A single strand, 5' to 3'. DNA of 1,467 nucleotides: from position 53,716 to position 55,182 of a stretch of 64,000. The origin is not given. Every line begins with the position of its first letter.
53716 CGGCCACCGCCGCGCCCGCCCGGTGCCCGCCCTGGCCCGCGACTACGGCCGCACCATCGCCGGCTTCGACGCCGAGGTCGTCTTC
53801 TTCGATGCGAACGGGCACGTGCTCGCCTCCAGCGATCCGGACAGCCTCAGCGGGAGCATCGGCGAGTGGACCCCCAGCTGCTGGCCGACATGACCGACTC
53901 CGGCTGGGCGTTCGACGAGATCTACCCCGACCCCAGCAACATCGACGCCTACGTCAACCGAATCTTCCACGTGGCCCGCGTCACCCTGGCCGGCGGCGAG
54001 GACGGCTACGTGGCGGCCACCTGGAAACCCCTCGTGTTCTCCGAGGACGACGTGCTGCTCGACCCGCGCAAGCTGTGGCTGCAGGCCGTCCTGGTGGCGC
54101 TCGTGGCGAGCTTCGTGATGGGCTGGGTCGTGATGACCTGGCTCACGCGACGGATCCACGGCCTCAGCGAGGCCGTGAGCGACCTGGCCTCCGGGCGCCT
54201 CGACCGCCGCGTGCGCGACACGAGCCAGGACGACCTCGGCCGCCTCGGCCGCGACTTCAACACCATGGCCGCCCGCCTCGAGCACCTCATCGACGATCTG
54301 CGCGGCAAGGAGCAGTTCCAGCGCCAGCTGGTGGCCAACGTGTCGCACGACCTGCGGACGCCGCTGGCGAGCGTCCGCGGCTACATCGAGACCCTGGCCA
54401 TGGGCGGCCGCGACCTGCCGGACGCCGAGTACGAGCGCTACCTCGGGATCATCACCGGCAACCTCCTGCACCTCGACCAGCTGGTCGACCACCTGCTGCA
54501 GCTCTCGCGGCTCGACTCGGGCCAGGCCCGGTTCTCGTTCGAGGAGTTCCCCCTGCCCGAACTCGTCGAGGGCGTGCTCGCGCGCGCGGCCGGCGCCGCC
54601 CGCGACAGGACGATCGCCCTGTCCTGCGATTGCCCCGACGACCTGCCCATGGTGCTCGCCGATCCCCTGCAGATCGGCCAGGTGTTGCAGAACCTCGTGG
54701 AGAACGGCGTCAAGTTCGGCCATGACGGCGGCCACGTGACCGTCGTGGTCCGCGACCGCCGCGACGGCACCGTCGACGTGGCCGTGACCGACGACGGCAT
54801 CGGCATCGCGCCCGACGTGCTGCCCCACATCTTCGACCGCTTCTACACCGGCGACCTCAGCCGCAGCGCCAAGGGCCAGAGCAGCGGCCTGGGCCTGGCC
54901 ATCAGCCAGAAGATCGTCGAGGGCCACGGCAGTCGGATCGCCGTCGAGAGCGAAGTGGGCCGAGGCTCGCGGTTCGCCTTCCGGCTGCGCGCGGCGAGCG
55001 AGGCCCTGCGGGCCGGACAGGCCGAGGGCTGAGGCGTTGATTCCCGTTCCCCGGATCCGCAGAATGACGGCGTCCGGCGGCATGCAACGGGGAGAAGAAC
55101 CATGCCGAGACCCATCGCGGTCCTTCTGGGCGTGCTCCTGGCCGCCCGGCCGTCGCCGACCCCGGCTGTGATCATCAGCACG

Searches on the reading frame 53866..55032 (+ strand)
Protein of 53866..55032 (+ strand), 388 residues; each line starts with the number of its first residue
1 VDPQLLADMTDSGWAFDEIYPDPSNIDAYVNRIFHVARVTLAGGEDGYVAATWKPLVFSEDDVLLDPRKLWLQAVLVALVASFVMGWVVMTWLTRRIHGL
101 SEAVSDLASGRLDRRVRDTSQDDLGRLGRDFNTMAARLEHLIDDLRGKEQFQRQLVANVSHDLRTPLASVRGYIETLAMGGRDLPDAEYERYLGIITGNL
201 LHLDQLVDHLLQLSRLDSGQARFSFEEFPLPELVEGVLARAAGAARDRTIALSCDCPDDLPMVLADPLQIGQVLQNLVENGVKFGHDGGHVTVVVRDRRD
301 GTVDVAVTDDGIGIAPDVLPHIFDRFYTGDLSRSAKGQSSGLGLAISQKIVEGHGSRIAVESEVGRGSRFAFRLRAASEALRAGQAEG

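Call 53: search_protein_families(library=pfam, proteins=[window:53866-55032:+], max_evalue=0.001)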
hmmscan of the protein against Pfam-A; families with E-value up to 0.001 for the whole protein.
window:53866-55032:+ (388 aa): 3 families
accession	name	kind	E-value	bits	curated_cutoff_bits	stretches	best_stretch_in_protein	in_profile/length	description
PF02518.31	HATPase_c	-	2.1e-29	102.6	26.4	1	266-376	2-109/111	Histidine kinase-, DNA gyrase B-, and HSP90-like ATPase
PF00512.31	HisKA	-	6.2e-19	68.3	26.9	1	152-219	2-66/66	His Kinase A (phospho-acceptor) domain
PF00672.30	HAMP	-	1.5e-12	48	25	1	89-139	2-52/53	HAMP domain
